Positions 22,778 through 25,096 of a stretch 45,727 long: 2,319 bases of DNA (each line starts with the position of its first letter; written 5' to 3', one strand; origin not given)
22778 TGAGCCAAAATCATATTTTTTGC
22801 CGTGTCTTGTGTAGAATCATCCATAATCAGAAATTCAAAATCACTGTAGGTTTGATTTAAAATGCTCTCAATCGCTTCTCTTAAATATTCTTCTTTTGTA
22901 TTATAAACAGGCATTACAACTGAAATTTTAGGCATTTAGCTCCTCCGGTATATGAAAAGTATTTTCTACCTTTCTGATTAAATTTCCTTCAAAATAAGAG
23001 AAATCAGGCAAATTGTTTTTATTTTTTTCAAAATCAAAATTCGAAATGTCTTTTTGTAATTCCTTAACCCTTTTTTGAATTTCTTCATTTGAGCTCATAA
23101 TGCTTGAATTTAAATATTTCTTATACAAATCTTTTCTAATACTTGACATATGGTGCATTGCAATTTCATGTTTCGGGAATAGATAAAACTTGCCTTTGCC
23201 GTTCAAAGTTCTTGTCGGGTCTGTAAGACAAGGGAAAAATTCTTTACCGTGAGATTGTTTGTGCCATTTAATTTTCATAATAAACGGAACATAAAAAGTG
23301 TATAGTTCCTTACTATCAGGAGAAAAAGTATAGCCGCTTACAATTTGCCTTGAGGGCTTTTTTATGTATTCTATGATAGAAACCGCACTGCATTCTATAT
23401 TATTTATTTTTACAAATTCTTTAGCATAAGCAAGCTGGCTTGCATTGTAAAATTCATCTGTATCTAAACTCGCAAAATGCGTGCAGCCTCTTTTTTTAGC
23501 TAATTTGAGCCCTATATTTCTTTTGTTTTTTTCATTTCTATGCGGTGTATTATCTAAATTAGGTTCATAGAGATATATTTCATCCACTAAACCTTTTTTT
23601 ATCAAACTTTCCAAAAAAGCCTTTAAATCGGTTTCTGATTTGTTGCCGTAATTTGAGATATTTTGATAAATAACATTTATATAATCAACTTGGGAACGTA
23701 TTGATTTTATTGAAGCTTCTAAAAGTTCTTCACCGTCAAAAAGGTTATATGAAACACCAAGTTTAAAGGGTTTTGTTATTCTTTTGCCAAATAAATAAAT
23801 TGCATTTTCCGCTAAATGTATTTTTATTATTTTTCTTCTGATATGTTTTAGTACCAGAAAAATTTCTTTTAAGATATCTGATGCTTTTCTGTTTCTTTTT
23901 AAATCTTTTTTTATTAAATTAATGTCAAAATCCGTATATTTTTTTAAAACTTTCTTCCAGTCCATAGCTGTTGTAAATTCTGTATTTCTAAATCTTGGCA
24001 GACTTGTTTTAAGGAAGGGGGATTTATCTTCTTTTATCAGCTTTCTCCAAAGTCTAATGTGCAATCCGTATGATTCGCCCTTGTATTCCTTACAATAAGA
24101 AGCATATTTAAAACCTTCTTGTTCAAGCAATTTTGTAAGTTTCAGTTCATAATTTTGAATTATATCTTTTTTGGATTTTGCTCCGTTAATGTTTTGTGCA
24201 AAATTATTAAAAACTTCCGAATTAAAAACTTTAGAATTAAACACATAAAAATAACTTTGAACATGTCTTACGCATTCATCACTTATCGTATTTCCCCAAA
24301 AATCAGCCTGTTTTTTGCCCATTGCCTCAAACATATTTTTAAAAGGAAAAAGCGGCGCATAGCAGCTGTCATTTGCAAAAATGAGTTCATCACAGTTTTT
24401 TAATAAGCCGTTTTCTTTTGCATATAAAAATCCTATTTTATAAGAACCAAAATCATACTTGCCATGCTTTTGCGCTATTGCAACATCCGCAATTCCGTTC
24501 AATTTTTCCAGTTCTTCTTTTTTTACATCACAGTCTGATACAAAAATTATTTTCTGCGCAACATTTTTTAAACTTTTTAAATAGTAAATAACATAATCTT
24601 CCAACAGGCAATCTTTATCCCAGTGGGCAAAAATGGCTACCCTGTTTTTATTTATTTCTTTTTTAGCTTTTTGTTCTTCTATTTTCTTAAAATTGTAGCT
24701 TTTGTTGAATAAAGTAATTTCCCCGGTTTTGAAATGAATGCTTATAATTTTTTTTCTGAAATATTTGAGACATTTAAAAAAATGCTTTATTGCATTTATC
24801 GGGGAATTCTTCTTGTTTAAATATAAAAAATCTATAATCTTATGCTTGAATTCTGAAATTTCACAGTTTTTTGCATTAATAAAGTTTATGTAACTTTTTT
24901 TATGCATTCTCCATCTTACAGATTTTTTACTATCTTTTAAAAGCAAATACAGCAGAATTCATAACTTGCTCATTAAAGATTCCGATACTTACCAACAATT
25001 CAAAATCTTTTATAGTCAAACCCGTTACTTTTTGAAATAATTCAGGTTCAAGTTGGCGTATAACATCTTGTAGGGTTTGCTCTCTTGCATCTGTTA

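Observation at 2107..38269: Repeated pilin-like + XRE-regulator modules wedged between housekeeping operons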

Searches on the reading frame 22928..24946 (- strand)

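Call 78: search_protein_families(library=pfam, proteins=[window:22928-24946:-], max_evalue=0.001)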
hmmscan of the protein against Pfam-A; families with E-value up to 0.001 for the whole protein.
window:22928-24946:- (672 aa): 1 family
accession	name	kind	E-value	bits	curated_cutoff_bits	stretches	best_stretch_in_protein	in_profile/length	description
PF05045.17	RgpF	-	8.6e-39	134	25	1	133-364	1-250/503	Rhamnan synthesis protein F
